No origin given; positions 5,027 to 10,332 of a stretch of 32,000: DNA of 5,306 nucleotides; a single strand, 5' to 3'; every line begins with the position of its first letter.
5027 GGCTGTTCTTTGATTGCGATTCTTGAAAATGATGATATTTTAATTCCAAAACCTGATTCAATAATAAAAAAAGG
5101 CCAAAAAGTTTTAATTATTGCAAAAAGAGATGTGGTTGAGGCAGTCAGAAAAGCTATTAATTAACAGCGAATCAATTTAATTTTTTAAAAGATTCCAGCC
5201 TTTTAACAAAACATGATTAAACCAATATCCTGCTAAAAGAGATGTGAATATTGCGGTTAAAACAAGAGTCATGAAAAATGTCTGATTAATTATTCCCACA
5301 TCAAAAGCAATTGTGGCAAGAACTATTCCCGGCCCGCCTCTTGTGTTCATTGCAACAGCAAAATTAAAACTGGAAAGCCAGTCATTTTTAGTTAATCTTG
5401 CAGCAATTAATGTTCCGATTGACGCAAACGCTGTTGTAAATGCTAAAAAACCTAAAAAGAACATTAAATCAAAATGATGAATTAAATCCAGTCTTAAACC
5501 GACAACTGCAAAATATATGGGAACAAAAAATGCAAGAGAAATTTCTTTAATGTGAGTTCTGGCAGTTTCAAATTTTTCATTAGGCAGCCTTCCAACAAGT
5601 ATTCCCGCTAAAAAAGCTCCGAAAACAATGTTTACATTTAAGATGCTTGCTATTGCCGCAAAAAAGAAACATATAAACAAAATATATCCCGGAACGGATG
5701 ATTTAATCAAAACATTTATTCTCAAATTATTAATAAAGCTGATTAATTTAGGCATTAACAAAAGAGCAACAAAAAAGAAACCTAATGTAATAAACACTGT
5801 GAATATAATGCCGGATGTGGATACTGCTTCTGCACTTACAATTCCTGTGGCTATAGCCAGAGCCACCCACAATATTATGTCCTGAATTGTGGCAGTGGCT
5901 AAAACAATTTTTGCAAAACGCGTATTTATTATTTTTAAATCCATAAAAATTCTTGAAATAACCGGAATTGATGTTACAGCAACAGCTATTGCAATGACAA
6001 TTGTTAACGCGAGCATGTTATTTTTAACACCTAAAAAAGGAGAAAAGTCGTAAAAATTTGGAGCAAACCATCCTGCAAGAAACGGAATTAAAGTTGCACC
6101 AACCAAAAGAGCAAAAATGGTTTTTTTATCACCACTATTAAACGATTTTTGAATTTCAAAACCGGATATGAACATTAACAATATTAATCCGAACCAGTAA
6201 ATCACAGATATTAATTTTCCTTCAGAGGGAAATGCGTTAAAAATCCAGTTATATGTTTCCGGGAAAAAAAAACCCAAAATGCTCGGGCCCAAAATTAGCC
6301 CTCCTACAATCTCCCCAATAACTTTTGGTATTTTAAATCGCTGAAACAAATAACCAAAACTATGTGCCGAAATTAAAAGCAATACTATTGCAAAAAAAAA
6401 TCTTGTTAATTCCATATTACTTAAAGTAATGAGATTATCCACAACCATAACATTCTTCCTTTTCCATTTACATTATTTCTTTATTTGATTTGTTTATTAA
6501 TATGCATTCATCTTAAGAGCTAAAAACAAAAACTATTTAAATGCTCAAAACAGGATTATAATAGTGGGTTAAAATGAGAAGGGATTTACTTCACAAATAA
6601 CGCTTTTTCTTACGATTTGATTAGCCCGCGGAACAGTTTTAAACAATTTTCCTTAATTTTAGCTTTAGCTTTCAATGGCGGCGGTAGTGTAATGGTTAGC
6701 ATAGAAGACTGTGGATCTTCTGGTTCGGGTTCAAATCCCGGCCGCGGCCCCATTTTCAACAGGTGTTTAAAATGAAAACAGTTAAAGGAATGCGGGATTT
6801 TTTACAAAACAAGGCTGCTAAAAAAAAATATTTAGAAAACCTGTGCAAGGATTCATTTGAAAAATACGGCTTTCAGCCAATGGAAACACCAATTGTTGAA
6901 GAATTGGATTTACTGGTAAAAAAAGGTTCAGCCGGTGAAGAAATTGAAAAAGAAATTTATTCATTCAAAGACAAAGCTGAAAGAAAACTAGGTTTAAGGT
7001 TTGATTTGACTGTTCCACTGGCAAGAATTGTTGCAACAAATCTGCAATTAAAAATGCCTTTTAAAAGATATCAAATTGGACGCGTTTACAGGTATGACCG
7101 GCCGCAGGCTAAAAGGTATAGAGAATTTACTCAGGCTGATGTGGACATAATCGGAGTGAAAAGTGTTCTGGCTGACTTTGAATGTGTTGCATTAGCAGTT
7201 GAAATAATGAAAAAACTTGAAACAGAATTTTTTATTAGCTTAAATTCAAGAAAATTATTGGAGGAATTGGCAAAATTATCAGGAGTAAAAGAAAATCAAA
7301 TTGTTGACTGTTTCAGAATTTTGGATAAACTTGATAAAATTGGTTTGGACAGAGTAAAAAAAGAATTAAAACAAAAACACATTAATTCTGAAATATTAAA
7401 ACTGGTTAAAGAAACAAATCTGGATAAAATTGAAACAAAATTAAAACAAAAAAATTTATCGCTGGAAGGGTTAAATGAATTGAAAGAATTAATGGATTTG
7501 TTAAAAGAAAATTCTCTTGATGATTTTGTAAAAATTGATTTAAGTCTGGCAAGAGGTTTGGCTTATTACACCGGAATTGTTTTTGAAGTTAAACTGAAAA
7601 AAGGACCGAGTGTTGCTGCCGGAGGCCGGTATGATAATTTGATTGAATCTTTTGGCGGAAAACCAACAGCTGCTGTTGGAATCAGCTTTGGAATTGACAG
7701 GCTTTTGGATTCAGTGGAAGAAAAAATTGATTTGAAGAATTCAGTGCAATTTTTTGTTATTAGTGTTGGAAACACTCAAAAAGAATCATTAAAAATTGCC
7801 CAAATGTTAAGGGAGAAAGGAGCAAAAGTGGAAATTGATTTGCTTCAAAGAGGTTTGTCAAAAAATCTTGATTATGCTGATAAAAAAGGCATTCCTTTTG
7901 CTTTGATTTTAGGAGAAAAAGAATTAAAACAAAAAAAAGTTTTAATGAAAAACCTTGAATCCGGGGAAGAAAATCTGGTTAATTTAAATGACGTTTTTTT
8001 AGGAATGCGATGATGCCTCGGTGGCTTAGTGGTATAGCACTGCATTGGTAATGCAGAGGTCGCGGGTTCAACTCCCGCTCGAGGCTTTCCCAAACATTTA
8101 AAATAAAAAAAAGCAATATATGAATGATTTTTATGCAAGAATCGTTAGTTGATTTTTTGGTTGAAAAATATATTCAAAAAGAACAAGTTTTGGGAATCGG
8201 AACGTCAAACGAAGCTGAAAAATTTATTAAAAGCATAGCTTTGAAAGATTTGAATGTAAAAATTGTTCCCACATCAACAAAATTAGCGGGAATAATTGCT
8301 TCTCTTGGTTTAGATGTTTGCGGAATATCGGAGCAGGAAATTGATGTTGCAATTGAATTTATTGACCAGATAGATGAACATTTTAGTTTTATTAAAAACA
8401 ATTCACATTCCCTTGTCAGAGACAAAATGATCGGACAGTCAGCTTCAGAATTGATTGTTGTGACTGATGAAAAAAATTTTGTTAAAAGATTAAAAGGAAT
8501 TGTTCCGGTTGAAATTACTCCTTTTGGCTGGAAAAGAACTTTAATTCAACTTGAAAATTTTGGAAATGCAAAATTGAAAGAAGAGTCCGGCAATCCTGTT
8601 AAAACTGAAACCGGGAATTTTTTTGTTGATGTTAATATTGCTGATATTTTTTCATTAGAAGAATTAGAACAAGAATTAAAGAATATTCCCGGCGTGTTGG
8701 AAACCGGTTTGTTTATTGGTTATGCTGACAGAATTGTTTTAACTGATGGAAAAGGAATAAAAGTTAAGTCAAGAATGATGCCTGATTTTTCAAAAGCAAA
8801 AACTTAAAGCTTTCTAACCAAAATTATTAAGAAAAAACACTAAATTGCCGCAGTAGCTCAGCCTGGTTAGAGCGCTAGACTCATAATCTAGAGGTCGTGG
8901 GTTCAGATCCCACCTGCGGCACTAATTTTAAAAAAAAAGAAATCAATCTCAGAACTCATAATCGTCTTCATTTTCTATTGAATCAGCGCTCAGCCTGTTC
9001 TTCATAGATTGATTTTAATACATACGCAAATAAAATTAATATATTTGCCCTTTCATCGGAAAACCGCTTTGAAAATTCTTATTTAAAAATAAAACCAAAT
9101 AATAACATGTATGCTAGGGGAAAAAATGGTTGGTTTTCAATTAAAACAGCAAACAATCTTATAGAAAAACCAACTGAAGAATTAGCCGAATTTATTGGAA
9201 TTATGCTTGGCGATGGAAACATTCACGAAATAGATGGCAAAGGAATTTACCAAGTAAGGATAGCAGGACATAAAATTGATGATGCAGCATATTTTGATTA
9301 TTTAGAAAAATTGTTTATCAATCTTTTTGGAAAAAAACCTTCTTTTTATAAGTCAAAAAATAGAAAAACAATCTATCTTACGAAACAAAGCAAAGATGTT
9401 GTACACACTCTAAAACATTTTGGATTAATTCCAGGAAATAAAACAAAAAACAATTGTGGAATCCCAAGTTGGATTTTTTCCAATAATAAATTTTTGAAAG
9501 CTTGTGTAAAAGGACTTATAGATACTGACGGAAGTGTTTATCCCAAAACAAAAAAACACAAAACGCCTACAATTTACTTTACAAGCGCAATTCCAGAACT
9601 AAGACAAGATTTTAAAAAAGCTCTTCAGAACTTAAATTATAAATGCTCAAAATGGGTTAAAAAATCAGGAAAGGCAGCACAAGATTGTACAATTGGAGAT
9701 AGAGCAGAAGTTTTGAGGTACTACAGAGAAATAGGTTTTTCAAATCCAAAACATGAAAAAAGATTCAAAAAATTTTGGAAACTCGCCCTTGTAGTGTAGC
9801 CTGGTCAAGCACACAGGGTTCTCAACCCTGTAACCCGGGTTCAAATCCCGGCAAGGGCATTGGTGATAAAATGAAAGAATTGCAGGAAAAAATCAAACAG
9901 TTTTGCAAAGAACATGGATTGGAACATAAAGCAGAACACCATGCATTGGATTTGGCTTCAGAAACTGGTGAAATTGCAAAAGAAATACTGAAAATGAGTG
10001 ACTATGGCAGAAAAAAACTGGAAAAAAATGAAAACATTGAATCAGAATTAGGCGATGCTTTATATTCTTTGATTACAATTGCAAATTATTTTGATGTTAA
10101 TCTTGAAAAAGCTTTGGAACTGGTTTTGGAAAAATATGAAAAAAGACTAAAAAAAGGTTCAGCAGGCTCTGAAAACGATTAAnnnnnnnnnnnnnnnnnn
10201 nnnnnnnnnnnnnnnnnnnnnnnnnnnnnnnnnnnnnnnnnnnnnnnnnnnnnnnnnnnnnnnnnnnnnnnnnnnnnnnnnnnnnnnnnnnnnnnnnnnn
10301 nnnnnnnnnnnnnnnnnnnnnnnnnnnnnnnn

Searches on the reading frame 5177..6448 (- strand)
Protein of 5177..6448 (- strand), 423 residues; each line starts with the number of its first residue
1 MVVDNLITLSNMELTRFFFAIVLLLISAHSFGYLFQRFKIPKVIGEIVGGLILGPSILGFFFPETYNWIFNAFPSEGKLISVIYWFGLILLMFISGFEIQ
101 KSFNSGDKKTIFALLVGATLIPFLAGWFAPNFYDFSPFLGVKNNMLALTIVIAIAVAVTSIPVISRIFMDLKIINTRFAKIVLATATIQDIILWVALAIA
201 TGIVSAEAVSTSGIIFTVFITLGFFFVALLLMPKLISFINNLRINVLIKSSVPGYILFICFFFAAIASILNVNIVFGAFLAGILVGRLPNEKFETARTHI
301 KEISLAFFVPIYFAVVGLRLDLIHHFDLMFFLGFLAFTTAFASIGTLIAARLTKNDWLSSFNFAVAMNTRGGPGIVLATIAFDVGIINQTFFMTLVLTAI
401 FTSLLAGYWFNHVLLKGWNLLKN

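Call 13: search_protein_families(library=pfam, proteins=[window:5177-6448:-])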
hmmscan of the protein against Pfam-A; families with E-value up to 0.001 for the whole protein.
window:5177-6448:- (423 aa): 1 family
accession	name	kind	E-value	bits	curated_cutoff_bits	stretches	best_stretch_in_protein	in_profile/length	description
PF00999.27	Na_H_Exchanger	-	9.3e-45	153.5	26.2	1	27-415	3-374/375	Sodium/hydrogen exchanger, transmembrane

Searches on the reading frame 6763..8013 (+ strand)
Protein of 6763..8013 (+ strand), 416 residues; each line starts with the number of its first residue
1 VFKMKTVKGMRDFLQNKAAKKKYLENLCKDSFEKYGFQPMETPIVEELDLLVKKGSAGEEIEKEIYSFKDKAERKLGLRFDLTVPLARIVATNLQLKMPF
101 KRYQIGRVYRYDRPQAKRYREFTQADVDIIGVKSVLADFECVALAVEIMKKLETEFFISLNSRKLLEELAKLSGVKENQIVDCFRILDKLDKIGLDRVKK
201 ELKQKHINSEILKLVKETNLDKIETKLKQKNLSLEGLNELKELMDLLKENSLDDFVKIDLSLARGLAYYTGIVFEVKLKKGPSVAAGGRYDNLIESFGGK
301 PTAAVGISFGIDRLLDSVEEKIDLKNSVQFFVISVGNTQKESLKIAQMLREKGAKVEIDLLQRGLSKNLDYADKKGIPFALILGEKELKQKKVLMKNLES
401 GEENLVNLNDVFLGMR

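Call 13: search_protein_families(library=pfam, proteins=[window:6763-8013:+])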
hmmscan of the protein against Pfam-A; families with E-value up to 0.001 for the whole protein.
window:6763-8013:+ (416 aa): 5 families
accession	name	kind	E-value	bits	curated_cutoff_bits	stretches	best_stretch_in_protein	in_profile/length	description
PF13393.11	tRNA-synt_His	-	5.8e-54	183.9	25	1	9-314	1-308/308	Histidyl-tRNA synthetase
PF03129.25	HGTP_anticodon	-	1.1e-15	58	21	1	329-411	1-87/94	Anticodon binding domain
PF01409.25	tRNA-synt_2d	-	3.5e-07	30.4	19.8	1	25-152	23-153/246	tRNA synthetases class II core domain (F)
PF00587.30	tRNA-synt_2b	-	5.7e-06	27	29.3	1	66-157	1-99/179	tRNA synthetase class II core domain (G, H, P, S and T)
PF00152.25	tRNA-synt_2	-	0.0004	20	25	0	10-134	14-122/308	tRNA synthetases class II (D, K and N)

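Call 20: find_related_loci(query=window:6763-8013:+, collection=genome_contigs, flank=10000)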
Query window:6763-8013:+ (416 aa) in genome_contigs; peptide patterns used: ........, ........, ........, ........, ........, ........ (x = any residue, [..] = any of these).
599 stretches matched a pattern (row limit reached: there are more); 242 encode a relative of the query (tblastn E <= 1e-3); the best 80 are kept; 80 distinct loci.
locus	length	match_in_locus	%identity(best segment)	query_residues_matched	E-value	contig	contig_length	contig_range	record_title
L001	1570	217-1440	56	5-411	2e-156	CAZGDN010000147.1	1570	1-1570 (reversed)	MAG TPA_asm: uncultured archaeon isolate SRP141559_co1_70 genome assembly, contig: NODE_55244_length_1570_cov_19.534653,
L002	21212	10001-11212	46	1-411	3e-110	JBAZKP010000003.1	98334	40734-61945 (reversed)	MAG: archaeon isolate SO_2017_LW4_146 scaffold_682_c1_LW137-91_2017, whole genome shotgun sequence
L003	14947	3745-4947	46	4-411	1e-108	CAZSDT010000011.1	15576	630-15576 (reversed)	MAG TPA_asm: uncultured archaeon isolate SRP263991_co4_519 genome assembly, contig: NODE_5577_length_15576_cov_4.726500,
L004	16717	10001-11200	48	5-411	4e-108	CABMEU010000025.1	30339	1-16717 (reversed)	uncultured archaeon isolate LFW-252_2 genome assembly, contig: LFW2522_31, whole genome shotgun sequence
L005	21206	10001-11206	47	4-411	1e-107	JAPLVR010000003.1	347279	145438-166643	MAG: Candidatus Iainarchaeum archaeon isolate LacPavin_0920_SED1_MAG_42_29 LacPavin_0920_SED1_scaffold_391753, whole gen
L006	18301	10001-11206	46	4-411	2e-107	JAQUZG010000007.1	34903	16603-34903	MAG: Candidatus ainarchaeum sp. isolate STD2_255 NODE_4315_length_34903_cov_17.188118_Sandtown_D2, whole genome shotgun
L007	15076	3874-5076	45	5-411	3e-107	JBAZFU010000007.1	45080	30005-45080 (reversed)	MAG: archaeon isolate SO_2017_LW3_27 NODE_1814_length_45080_cov_1.581607_LW162_2017, whole genome shotgun sequence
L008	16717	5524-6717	48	7-411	9e-107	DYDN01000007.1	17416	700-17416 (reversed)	MAG TPA_asm: Candidatus Forterrea sp. isolate IMS_BF NODE_706_length_17430_cov_30.8992, whole genome shotgun sequence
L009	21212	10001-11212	46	1-411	5e-107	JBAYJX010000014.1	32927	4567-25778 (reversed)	MAG: archaeon isolate SO_2016_GW1_66 scaffold02429_OW334_2016, whole genome shotgun sequence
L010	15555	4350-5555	46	3-411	1e-106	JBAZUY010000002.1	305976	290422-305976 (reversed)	MAG: archaeon isolate SO_2017_GW1_24 NODE_276_length_305976_cov_2.269097_OW334_2017, whole genome shotgun sequence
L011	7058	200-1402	45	4-411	2e-106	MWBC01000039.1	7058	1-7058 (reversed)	MAG: archaeon ADurb.Bin336 isolate ADurb.Bin336 BWY55_contig000039, whole genome shotgun sequence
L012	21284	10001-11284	43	1-411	8e-106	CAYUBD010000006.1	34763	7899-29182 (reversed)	MAG TPA_asm: uncultured archaeon isolate binchicken_co34_528 genome assembly, contig: NODE_1747_length_34763_cov_8.12927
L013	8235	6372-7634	46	1-411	3e-105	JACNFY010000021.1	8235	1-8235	MAG: Nanobdellati archaeon isolate NIOZ-UU113 NIOZ-UU_NODE_10880_length_8235_cov_8.33509, whole genome shotgun sequence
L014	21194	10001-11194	46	4-409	2e-103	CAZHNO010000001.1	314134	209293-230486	MAG TPA_asm: uncultured archaeon isolate SRP263991_co2_691 genome assembly, contig: NODE_4_length_314134_cov_9.256143, w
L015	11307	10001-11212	45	1-411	6e-103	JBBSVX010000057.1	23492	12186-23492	MAG: archaeon isolate H43-bin240_1 H43_bin240_1_000000000057, whole genome shotgun sequence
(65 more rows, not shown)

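Call 36: find_related_loci(query=window:6763-8013:+, collection=metagenome_contigs, flank=10000)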
Query window:6763-8013:+ (416 aa) in metagenome_contigs; peptide patterns used: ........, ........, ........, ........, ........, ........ (x = any residue, [..] = any of these).
600 stretches matched a pattern (row limit reached: there are more); 178 encode a relative of the query (tblastn E <= 1e-3); the best 80 are kept; 80 distinct loci.
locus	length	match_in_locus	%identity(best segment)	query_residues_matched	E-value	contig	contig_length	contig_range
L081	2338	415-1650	67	5-416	0e+0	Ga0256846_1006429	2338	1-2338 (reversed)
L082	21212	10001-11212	47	1-411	4e-111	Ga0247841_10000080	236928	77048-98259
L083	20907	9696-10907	45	1-411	7e-108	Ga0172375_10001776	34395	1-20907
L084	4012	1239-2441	46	4-411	1e-108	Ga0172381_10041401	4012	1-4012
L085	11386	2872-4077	46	3-411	8e-107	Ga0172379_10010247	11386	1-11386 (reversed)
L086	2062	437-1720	43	1-411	4e-112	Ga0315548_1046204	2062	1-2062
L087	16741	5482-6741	44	4-411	2e-105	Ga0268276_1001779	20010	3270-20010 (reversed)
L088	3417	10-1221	45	1-411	3e-107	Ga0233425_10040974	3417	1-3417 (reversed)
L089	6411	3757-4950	46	4-408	2e-104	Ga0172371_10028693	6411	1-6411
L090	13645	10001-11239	48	8-412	7e-104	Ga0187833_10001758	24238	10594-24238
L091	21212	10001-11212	45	1-411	4e-103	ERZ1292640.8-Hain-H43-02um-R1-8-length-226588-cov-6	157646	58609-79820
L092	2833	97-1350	46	1-407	2e-106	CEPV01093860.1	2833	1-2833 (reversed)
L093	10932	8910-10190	43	2-416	6e-102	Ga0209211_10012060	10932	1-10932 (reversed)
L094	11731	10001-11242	47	8-413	6e-101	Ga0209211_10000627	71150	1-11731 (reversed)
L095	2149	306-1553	44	1-408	4e-106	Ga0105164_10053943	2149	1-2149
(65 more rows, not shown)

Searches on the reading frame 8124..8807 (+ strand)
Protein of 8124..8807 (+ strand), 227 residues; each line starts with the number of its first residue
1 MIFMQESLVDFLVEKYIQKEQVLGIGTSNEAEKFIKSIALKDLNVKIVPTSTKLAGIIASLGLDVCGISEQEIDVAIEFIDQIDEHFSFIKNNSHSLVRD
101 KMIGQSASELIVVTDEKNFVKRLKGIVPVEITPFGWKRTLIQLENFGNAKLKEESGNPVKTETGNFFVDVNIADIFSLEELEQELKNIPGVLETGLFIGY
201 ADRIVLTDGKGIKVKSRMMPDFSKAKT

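Call 13: search_protein_families(library=pfam, proteins=[window:8124-8807:+])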
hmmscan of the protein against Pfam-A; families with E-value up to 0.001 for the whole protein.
window:8124-8807:+ (227 aa): 1 family
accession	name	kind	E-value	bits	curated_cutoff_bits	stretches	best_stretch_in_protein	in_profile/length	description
PF06026.20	Rib_5-P_isom_A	-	8.7e-40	136.6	26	1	47-209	2-171/173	Ribose 5-phosphate isomerase A (phosphoriboisomerase A)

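Call 19: find_encoding_contigs(protein=window:8124-8807:+, flank=6000, max_places=8)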
Protein window:8124-8807:+ (227 aa): no gene with exactly this product is on record in the collection.

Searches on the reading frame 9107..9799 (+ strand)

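Call 13: search_protein_families(library=pfam, proteins=[window:9107-9799:+])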
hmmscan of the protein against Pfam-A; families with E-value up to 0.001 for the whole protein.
window:9107-9799:+ (230 aa): 2 families
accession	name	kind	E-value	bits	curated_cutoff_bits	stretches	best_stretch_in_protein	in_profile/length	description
PF14528.11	LAGLIDADG_3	-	5.7e-12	46.2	22.5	1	131-210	4-82/82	LAGLIDADG-like domain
PF03161.18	LAGLIDADG_2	-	2.7e-06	27.9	25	1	30-93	5-62/168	LAGLIDADG DNA endonuclease family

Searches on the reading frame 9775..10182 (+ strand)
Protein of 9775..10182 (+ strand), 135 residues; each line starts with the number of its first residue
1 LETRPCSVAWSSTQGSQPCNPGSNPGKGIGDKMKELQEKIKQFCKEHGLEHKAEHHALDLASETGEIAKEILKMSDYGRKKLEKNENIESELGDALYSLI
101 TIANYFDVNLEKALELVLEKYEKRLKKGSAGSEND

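Call 13: search_protein_families(library=pfam, proteins=[window:9775-10182:+])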
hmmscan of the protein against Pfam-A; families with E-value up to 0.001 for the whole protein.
window:9775-10182:+ (135 aa): 1 family
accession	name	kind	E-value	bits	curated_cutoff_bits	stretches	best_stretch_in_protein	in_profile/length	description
PF03819.22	MazG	-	5e-10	39.9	22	1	58-127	8-72/74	MazG nucleotide pyrophosphohydrolase domain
